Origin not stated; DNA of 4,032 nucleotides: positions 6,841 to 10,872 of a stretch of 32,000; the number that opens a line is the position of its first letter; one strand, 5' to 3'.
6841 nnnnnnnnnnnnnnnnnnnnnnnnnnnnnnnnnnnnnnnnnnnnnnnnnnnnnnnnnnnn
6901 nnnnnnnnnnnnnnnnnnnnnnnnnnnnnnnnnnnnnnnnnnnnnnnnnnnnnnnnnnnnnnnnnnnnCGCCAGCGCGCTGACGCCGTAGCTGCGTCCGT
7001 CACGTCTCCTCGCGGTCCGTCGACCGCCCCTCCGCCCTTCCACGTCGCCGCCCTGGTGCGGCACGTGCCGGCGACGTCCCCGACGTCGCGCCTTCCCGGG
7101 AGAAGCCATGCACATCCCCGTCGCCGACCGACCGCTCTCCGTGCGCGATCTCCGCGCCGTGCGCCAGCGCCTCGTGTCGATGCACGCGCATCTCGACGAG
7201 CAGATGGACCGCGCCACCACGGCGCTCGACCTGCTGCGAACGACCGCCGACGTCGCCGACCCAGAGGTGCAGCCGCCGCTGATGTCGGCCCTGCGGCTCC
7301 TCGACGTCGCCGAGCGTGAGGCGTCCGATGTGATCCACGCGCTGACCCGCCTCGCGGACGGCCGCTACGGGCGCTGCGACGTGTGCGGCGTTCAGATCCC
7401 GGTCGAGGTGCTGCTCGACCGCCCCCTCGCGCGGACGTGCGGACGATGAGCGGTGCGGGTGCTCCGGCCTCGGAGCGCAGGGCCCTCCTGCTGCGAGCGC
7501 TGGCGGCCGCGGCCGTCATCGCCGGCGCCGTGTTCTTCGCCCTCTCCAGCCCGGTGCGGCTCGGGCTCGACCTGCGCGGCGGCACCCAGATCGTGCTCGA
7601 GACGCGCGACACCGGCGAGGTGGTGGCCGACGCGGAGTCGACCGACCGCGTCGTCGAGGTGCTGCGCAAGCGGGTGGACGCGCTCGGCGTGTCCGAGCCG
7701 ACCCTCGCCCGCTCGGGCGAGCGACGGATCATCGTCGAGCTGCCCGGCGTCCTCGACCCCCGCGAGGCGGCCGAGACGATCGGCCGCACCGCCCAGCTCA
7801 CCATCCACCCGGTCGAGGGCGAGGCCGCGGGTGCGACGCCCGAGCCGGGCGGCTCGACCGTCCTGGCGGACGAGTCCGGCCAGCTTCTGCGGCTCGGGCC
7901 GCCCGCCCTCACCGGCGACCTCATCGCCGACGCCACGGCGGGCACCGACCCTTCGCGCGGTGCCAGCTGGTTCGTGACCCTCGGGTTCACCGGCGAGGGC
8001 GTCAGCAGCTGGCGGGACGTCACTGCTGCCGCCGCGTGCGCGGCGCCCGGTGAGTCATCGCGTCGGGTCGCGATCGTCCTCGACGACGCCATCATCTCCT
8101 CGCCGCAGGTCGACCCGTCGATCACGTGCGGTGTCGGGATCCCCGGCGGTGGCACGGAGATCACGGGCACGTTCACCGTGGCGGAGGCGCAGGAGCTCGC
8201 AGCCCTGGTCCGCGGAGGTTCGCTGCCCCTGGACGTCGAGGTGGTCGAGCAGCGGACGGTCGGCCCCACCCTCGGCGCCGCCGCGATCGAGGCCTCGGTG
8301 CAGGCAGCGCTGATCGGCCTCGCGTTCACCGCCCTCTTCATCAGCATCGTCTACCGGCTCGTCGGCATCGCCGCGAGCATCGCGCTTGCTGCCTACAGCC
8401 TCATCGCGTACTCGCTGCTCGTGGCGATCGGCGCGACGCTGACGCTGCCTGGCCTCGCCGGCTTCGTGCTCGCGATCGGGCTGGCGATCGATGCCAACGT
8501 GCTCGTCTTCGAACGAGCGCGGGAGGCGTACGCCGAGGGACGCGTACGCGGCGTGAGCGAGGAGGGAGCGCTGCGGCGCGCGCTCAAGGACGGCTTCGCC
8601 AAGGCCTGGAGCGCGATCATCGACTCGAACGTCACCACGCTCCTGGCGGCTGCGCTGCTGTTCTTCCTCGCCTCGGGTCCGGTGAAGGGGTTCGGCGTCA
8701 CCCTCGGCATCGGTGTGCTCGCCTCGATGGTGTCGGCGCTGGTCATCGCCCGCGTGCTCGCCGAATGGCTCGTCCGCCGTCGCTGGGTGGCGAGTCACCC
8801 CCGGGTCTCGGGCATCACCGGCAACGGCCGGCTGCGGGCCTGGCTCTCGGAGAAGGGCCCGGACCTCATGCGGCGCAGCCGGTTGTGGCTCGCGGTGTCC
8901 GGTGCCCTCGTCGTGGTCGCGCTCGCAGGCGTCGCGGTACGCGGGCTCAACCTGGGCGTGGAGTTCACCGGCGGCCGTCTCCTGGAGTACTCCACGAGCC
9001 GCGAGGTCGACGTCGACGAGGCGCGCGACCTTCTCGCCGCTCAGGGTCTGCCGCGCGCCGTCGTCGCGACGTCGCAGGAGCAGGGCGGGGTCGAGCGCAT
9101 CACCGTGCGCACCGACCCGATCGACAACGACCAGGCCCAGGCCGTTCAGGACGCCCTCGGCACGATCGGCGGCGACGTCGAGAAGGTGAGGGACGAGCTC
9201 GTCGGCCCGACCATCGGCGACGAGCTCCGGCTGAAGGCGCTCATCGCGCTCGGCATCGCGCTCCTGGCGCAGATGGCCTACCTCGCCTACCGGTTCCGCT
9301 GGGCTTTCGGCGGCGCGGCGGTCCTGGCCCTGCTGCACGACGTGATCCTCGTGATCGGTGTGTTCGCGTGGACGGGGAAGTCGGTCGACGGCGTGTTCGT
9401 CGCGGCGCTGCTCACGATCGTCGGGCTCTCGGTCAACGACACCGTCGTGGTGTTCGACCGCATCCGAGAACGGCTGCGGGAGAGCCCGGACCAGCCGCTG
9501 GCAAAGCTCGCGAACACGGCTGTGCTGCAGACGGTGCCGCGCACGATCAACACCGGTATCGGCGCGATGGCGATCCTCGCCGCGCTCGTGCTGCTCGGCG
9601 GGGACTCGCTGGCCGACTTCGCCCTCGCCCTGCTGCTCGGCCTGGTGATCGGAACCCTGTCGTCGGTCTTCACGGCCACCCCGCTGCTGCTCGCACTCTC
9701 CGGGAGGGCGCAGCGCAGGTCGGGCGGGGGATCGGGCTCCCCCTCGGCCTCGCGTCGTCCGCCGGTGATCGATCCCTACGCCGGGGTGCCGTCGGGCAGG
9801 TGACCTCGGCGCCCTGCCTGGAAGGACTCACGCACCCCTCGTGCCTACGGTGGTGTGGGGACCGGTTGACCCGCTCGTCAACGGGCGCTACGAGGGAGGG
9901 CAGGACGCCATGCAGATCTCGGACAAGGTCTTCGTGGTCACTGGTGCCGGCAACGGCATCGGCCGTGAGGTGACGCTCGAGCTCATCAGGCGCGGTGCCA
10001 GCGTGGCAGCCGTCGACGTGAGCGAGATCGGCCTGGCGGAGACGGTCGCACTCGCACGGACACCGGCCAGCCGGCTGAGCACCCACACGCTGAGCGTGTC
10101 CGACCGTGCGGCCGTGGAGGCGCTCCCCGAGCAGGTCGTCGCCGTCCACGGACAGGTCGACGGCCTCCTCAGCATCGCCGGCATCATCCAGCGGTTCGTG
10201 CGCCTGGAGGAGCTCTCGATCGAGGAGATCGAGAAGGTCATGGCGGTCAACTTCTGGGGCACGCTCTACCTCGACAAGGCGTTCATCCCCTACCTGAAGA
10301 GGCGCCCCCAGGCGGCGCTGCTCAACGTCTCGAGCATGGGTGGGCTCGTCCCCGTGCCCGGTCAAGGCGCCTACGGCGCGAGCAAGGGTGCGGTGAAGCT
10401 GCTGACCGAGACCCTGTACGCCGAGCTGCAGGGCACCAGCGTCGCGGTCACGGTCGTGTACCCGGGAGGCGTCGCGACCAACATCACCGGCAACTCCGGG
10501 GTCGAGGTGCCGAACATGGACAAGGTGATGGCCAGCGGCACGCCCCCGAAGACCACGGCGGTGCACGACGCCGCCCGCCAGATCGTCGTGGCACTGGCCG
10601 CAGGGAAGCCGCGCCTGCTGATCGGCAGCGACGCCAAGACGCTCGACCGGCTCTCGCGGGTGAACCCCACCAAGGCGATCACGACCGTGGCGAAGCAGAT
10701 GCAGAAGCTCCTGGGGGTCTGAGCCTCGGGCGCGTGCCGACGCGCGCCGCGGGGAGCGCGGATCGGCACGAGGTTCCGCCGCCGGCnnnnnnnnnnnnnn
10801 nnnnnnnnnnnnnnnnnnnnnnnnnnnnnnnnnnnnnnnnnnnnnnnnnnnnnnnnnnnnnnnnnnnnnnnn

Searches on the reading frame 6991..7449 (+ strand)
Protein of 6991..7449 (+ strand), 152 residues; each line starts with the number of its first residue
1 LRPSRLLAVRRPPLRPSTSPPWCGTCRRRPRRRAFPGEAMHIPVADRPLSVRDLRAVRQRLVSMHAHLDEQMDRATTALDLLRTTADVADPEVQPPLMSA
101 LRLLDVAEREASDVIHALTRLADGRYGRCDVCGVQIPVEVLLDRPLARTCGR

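Call 9: search_protein_families(library=pfam, proteins=[window:6991-7449:+], max_evalue=0.01)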
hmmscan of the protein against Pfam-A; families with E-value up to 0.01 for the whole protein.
window:6991-7449:+ (152 aa): 1 family
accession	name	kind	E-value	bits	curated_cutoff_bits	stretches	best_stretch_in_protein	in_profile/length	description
PF20072.4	DUF6468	-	0.0025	18.3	26.9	1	54-103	1-50/76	Domain of unknown function (DUF6468)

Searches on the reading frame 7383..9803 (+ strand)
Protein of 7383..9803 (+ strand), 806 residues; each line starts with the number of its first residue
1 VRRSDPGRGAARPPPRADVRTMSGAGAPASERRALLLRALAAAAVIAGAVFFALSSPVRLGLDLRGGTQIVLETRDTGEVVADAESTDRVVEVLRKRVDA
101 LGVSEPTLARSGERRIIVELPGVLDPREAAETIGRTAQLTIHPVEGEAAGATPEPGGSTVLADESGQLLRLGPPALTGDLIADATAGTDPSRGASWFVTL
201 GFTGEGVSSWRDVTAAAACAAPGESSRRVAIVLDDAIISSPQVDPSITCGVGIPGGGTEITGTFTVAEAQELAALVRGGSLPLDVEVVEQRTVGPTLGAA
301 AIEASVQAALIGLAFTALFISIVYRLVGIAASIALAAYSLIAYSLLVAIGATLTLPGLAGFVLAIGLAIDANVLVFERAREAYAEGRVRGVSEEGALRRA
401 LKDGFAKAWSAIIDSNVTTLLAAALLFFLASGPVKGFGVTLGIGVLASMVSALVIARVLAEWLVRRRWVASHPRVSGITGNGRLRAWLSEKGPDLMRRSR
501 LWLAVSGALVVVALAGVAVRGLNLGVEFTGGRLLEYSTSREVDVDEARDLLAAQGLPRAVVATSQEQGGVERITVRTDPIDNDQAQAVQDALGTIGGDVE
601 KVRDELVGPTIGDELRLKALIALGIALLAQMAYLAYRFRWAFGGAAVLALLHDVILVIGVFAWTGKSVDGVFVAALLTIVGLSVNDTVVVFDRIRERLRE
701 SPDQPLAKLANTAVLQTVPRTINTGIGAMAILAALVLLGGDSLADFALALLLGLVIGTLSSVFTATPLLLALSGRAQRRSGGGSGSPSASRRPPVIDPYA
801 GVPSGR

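Call 9: search_protein_families(library=pfam, proteins=[window:7383-9803:+], max_evalue=0.01)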
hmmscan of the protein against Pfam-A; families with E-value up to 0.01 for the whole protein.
window:7383-9803:+ (806 aa): 7 families
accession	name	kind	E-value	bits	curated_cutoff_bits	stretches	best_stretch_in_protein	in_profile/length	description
PF02355.23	SecD_SecF_C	-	6e-79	264.3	20.5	2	589-773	3-187/189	Protein export membrane protein SecD/SecF, C-terminal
PF22599.2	SecDF_P1_head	-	4.7e-24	84.9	27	1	165-282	9-113/114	SecDF, P1 head subdomain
PF21760.3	SecD_1st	-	1.3e-23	82.6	27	1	88-145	2-59/60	Protein translocase subunit SecDF, P1 domain, N-terminal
PF07549.19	Sec_GG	-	9.1e-14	50.9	20.3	2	518-539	4-25/28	SecD/SecF GG Motif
PF00873.25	ACR_tran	-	0.00011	20.5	28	1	302-472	330-498/1021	AcrB/AcrD/AcrF family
PF03176.21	MMPL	-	0.00078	18.9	20.5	1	320-472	168-311/333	MMPL family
PF19857.4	DUF6332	-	0.0092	16.9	25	1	39-96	17-71/85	Family of unknown function (DUF6332)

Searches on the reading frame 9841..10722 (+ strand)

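Call 9: search_protein_families(library=pfam, proteins=[window:9841-10722:+], max_evalue=0.01)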
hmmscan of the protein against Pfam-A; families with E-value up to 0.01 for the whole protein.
window:9841-10722:+ (293 aa): 3 families
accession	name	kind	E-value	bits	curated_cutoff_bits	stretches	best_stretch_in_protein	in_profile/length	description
PF00106.31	adh_short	-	3.5e-45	154.3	26.6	1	29-218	1-189/195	short chain dehydrogenase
PF13561.12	adh_short_C2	-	2.4e-32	112.8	27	1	35-262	1-226/236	Enoyl-(Acyl carrier protein) reductase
PF08659.16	KR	-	5.9e-14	52.8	22.6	1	31-204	3-176/180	KR domain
